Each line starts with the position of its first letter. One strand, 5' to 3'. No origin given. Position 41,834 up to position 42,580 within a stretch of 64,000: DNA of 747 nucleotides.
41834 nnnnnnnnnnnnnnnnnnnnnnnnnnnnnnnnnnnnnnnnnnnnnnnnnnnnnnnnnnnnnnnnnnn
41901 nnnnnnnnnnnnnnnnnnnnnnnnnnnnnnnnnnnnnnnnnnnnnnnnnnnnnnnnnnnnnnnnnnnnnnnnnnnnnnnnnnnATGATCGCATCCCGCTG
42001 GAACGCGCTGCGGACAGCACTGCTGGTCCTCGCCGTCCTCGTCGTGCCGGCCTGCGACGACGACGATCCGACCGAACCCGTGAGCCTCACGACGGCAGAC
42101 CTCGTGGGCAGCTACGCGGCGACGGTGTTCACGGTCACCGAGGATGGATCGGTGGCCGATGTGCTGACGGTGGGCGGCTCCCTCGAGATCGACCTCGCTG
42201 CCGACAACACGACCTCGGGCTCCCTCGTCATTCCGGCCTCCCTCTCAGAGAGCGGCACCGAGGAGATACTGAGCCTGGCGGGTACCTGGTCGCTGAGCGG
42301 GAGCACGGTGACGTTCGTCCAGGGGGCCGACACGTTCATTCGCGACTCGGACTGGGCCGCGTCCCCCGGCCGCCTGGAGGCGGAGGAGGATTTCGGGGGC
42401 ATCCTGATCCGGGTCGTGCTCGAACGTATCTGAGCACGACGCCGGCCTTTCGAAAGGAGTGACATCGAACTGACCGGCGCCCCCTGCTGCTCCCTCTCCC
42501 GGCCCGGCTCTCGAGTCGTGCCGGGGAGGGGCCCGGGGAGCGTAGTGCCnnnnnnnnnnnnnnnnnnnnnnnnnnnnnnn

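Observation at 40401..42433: M8-type (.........) metalloprotease lipoprotein translationally coupled (ATGA) to a 149-aa lipoprotein, a candidate protease / partner pair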

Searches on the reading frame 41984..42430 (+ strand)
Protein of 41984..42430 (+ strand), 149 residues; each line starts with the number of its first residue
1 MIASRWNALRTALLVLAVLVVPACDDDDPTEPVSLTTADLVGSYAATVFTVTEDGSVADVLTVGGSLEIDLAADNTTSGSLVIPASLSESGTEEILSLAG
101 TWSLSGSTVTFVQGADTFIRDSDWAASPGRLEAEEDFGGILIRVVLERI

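Call 4: search_protein_families(library=pfam, proteins=[window:41984-42430:+], max_evalue=1)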
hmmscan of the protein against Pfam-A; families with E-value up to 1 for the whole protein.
window:41984-42430:+ (149 aa): 1 family
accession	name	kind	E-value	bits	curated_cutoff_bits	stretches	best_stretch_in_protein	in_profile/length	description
PF19804.4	DUF6287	-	0.2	11.4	26.3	1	97-111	15-30/34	Domain of unknown function (DUF6287)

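Call 5: search_protein_families(library=ncbifam, proteins=[window:41984-42430:+], max_evalue=1)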
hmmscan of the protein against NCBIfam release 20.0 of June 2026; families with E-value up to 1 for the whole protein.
window:41984-42430:+ (149 aa): 1 family
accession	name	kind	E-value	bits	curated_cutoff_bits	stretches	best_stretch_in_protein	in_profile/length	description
NF002676.0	PRK02399.1-4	equivalog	0.12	11.2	556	1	45-85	85-125/415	hypothetical protein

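Call 8: find_homologous_proteins(query=window:41984-42430:+)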
Query window:41984-42430:+ (149 aa): 19 proteins with E <= 0.001 among 301 candidates.
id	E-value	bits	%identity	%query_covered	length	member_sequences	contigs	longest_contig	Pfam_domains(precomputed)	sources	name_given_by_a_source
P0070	1.4e-85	302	100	100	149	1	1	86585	-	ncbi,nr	ncbi:MAG: hypothetical protein RRA92_02595 [Gemmatimonadota bacterium]|nr:hypothetical protein [Gemm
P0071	4.8e-23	100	45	93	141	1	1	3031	-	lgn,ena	-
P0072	2.0e-21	95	57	66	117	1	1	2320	-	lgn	-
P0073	1.4e-20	92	47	78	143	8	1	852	-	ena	-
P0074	7.4e-20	89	42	88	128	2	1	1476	-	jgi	jgi:hypothetical protein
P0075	1.0e-19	89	43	100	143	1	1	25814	-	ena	-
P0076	1.3e-19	89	46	84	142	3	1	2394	-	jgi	jgi:hypothetical protein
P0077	3.3e-19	87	44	89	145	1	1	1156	-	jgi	jgi:hypothetical protein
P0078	1.2e-18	86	41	91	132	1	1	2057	-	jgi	jgi:hypothetical protein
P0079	2.8e-18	84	43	89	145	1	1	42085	-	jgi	jgi:hypothetical protein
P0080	3.4e-18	84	45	73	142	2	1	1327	-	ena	-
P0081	4.0e-18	84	42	89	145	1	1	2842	-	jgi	jgi:hypothetical protein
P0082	1.4e-17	82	45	85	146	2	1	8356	-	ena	-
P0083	1.8e-17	82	42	89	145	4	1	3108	-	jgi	jgi:hypothetical protein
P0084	7.8e-17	80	43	92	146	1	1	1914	-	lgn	-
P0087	1.2e-14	73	44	74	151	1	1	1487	-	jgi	jgi:hypothetical protein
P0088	1.6e-13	69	40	95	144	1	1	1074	-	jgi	jgi:hypothetical protein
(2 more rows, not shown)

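Call 14: find_encoding_contigs(protein=P0079, flank=5000, max_places=2)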
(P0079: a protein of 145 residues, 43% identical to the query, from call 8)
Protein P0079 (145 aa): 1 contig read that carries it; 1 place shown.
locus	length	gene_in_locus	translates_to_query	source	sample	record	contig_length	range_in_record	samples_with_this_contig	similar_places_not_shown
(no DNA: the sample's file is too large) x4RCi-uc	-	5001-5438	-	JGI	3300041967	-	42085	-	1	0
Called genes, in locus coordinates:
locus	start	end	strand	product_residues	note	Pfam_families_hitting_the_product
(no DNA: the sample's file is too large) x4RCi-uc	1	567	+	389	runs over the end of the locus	PF07969:Amidohydro_3 (weak), PF01979:Amidohydro_1 (weak), PF07969:Amidohydro_3 (weak)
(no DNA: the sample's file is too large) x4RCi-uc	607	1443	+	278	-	PF03575:Peptidase_S51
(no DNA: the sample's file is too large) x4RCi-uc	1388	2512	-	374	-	-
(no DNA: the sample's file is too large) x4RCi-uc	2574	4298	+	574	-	PF08245:Mur_ligase_M, PF02875:Mur_ligase_C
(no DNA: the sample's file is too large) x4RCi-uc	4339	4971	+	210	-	PF03767:Acid_phosphat_B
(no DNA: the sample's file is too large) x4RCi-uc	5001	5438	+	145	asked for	-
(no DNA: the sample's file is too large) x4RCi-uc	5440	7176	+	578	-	PF08245:Mur_ligase_M, PF02875:Mur_ligase_C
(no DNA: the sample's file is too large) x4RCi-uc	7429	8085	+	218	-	-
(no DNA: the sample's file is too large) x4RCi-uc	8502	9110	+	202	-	PF13620:CarboxypepD_reg (weak)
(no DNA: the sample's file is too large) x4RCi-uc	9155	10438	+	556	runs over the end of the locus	PF01432:Peptidase_M3 (weak), PF02074:Peptidase_M32 (weak)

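Call 15: find_encoding_contigs(protein=P0075, flank=5000, max_places=2)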
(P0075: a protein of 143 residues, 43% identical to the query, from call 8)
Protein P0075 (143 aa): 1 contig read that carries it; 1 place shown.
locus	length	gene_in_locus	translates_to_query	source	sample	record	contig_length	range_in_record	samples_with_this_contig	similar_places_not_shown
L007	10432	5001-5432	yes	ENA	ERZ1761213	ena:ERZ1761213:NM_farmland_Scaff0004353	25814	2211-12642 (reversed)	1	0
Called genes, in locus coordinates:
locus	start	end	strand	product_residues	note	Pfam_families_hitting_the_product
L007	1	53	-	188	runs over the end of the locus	PF01965:DJ-1_PfpI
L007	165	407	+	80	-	-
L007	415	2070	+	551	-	PF07969:Amidohydro_3, PF01979:Amidohydro_1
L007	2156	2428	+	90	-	-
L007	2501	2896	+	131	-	PF01850:PIN, PF10130:PIN_2 (weak)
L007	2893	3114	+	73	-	PF02604:PhdYeFM_antitox (weak)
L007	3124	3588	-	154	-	PF06718:DUF1203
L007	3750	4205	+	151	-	PF14534:DUF4440 (weak), PF12680:SnoaL_2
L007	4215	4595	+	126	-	PF13630:SdpI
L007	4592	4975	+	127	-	PF02311:AraC_binding, PF07883:Cupin_2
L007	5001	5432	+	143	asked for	-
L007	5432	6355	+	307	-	PF00291:PALP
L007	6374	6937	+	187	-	-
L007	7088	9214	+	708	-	PF00676:E1_dh, PF02779:Transket_pyr, PF02780:Transketolase_C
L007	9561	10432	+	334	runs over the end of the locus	-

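Call 16: find_encoding_contigs(protein=P0082, flank=5000, max_places=2)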
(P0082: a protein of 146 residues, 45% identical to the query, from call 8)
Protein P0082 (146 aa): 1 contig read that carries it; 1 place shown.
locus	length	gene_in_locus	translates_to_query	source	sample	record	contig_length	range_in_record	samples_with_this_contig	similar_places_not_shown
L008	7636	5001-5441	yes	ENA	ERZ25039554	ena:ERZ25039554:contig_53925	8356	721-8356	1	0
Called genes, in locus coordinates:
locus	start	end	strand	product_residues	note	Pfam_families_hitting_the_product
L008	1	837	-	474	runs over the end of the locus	PF00144:Beta-lactamase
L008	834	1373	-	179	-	PF01022:HTH_5 (weak), PF12840:HTH_20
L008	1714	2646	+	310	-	PF00005:ABC_tran, PF13304:AAA_21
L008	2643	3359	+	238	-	PF01061:ABC2_membrane (weak), PF12698:ABC2_membrane_3 (weak), PF12679:ABC2_membrane_2 (weak)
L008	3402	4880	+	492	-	-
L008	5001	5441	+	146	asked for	-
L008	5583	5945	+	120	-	-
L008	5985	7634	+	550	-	?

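Call 24: find_encoding_contigs(protein=P0072, flank=4000, max_places=3)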
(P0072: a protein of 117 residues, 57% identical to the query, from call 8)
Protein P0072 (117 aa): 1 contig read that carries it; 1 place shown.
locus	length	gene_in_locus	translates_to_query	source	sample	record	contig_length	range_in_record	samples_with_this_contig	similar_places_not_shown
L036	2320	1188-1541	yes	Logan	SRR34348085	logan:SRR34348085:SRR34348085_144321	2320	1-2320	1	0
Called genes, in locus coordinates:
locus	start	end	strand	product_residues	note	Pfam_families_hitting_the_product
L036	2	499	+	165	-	?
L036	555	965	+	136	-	-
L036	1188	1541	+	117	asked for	-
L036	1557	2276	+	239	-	-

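Call 25: find_encoding_contigs(protein=P0071, flank=4000, max_places=3)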
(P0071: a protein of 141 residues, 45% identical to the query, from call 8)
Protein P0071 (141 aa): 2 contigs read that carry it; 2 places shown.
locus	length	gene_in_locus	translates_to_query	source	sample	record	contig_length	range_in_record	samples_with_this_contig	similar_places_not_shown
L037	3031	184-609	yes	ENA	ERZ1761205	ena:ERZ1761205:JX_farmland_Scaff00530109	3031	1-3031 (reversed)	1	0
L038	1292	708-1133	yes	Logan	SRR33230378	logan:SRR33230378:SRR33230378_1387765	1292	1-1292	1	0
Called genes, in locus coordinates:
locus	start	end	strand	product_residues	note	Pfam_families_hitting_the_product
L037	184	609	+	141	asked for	-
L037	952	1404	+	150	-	-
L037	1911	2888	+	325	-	PF13495:Phage_int_SAM_4, PF00589:Phage_integrase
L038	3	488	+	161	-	?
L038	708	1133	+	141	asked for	-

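Call 31: predict_structure(alignment_id=A2)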
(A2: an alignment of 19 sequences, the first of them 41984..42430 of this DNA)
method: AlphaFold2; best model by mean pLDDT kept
length: 149 residues; sequences in the alignment: 19
mean_pLDDT: 87.7   pTM: 0.74
mean pLDDT of the five models: 87.7, 87.6, 87.1, 86.9, 86.9
residues with pLDDT >= 90: 115; 70-90: 2; 50-70: 22; < 50: 10
segments of 3 or more residues with pLDDT < 50: 1-4
pLDDT, mean of each block of 10 residues (from residue 1): 49 53 57 88 99 97 98 98 96 98 97 95 97 97 98
secondary structure, 60 per line:
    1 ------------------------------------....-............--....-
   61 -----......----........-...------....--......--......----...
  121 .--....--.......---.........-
elements in order: H37-40 E42-53 E56-59 E66-71 E76-83 E94-97 E100-105 E108-113 H118-121 E124-127 E130-136 E140-148

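Call 34: fold_search(model_id=the predicted structure, library=pdb)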
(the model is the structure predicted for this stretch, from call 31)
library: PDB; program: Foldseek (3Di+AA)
matches with E <= 10: 947; with E <= 0.001: 0
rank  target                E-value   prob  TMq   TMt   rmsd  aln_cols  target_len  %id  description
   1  4n7d                  1.3e-03  1.00  0.49  0.44   7.9       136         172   12  Selenomethionine incorporated Bla g 4 (released 2014-05-21)
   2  4n7c                  1.8e-03  1.00  0.51  0.45   8.0       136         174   12  Structural re-examination of native Bla g 4 (released 2014-05-21)
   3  8gev                  2.7e-03  1.00  0.39  0.42   6.2       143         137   12  Crystal structure of human cellular retinol binding protein 1 in complex with 1-{[3-(diphenylmethyl)-1,2,4-oxadiazol-5-y (released 2023-10-04)
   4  3lhn_B                2.8e-03  1.00  0.41  0.54   5.4       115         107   20  Crystal structure of putative lipoprotein (NP_718719.1) from Shewanella oneidensis at 1.42 A resolution (released 2010-02-23)
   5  5n47_E                3.1e-03  1.00  0.37  0.34   9.5       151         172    8  Structure of Anticalin N7E in complex with the three-domain fragment Fn7B8 of human oncofetal fibronectin (released 2018-02-14)
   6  3bx8_A                3.3e-03  1.00  0.38  0.34   6.3       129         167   10  Engineered Human Lipocalin 2 (LCN2), apo-form (released 2009-01-20)
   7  3lhn_A                3.9e-03  1.00  0.40  0.53   5.5       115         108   19  Crystal structure of putative lipoprotein (NP_718719.1) from Shewanella oneidensis at 1.42 A resolution (released 2010-02-23)
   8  5h9a                  4.3e-03  1.00  0.39  0.41   5.6       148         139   10  Crystal structure of the Apo form of human cellular retinol binding protein 1 (released 2016-03-02)
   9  5ha1                  4.5e-03  1.00  0.38  0.40   6.2       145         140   12  Crystal structure of human cellular retinol binding protein 1 in complex with retinylamine (released 2016-03-02)
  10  4i3c_A                4.8e-03  1.00  0.39  0.41   6.2       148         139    9  Crystal structure of fluorescent protein UnaG N57Q mutant (released 2013-06-19)
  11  7jwd_B                5.9e-03  1.00  0.40  0.42   6.1       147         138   13  Cellular retinol-binding protein 2 (CRBP2) in complex with 2-linoleoylglycerol (released 2021-03-10)
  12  5h8t                  6.5e-03  1.00  0.40  0.43   5.6       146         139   10  Crystal structure of human cellular retinol binding protein 1 in complex with all-trans-retinol (released 2016-03-02)
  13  8wkh                  6.9e-03  0.99  0.35  0.39   6.5       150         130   11  Crystal structure of group 13 allergen from Blomia tropicalis (released 2023-11-22)
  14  7sns_B                7.6e-03  1.00  0.40  0.37   7.1       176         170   15  1.55A Resolution Structure of NanoLuc Luciferase (released 2022-11-16)
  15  3apu_B                7.6e-03  1.00  0.41  0.37   5.7       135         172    7  Crystal structure of the A variant of human alpha1-acid glycoprotein (released 2011-02-23)
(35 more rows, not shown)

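Call 50: search_protein_families(library=pfam, proteins=[L008:3402-4877:+, L036:1557-2273:+], max_evalue=0.1)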
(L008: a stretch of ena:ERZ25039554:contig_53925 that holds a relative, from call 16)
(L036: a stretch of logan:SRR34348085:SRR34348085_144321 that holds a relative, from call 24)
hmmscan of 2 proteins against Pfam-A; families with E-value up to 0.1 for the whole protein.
L008:3402-4877:+ (492 aa): 0 families

L036:1557-2273:+ (239 aa): 5 families
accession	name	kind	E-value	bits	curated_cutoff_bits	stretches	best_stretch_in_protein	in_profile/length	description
PF13582.12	Reprolysin_3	-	0.0021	19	22.4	1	149-192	77-122/123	Metallo-peptidase family M12B Reprolysin-like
PF02031.22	Peptidase_M7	-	0.0075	16.8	25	1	176-224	78-125/133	Streptomyces extracellular neutral proteinase (M7) family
PF13688.12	Reprolysin_5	-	0.021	15.5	27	1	176-198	141-163/196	Metallo-peptidase family M12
PF10462.15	Peptidase_M66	-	0.031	13.7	20.6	1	170-194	186-210/306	Peptidase M66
PF00413.30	Peptidase_M10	-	0.058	13.7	24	1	178-220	110-149/159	Matrixin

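Call 53: find_encoding_contigs(protein=P0088, flank=3000, max_places=3)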
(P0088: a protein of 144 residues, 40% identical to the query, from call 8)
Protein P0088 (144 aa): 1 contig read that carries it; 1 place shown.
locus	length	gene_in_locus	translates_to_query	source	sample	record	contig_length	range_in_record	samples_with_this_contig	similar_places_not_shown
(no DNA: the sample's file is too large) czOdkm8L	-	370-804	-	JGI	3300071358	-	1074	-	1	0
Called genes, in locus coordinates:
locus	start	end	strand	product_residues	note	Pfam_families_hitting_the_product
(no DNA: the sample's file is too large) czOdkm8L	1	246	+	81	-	?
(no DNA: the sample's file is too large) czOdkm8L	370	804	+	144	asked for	-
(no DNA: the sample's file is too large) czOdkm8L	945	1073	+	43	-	?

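Call 54: find_encoding_contigs(protein=P0087, flank=3000, max_places=3)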
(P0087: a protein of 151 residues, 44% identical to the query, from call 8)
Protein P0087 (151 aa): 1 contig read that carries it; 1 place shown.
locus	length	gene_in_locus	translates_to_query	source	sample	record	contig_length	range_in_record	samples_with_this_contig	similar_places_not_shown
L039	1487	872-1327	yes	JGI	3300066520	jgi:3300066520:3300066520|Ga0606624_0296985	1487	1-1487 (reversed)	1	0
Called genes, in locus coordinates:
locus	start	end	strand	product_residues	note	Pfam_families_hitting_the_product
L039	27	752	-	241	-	-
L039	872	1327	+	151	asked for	-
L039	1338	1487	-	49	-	?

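Call 58: find_encoding_contigs(protein=P0084, flank=3000, max_places=3)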
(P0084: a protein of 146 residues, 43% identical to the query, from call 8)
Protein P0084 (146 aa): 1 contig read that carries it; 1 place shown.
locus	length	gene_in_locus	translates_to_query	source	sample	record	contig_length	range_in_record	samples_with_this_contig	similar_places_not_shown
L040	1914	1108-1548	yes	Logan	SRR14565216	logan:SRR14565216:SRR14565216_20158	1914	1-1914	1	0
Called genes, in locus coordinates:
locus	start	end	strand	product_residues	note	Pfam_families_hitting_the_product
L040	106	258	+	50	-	-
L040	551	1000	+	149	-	-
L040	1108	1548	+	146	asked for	-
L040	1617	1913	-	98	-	?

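Call 70: search_protein_representatives(alignment_id=A2)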
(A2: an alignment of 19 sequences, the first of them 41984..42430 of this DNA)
Query: 19 sequences, 142 profile positions. Proteins with E-value up to 0.001 (for the whole library): 1397; up to 1e-10: 856; up to 1e-30: 156. The best 150 are listed.
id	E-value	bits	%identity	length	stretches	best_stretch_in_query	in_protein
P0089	1.6e-47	177.1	-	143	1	1-141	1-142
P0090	5.7e-45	168.8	-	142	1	9-140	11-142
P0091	2.9e-44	166.5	-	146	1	7-140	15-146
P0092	1.1e-43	164.7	-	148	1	7-141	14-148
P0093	3.4e-42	159.8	-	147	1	7-141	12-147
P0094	1.2e-41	158.0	-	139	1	6-140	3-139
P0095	1.9e-41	157.4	-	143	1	5-140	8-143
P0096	5.1e-41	156.0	-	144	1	9-141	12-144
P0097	5.9e-41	155.8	-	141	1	7-139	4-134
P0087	9.8e-41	155.1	-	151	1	3-141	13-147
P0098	1.3e-40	154.7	-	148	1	10-141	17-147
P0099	7.3e-40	152.2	-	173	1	9-139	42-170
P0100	9.3e-40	151.9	-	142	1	8-140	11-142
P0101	1.2e-39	151.5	-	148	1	5-140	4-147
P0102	1.5e-39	151.3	-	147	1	6-141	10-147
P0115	3.1e-37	143.7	-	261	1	14-140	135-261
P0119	1.3e-36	141.7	-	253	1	4-136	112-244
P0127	3.6e-36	140.3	-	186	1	8-139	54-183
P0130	4.7e-36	139.9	-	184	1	10-141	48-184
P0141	1.1e-35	138.7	-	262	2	26-140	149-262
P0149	4.0e-35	136.9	-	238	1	14-141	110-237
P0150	5.9e-35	136.3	-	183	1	11-140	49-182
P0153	7.7e-35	136.0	-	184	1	5-140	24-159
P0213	3.7e-32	127.3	-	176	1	12-113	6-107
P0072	4.9e-32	126.9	-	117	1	9-106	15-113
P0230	2.9e-31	124.4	-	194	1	3-141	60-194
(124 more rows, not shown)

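Call 71: search_protein_families(library=pfam, proteins=[P0115, P0119, P0141, P0149, P0127, P0130, P0150, P0153, P0230, P0213], max_evalue=0.01)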
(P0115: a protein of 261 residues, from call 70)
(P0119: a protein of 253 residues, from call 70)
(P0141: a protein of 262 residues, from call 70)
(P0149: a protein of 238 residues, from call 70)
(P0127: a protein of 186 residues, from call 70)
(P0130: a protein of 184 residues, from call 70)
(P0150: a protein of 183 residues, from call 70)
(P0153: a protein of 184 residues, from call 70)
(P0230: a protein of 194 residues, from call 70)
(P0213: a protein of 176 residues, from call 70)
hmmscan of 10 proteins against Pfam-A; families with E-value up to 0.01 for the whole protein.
P0115 (261 aa): 0 families

P0119 (253 aa): 0 families

P0141 (262 aa): 0 families

P0149 (238 aa): 0 families

P0127 (186 aa): 0 families

P0130 (184 aa): 0 families

P0150 (183 aa): 0 families

P0153 (184 aa): 0 families

P0230 (194 aa): 0 families

P0213 (176 aa): 0 families
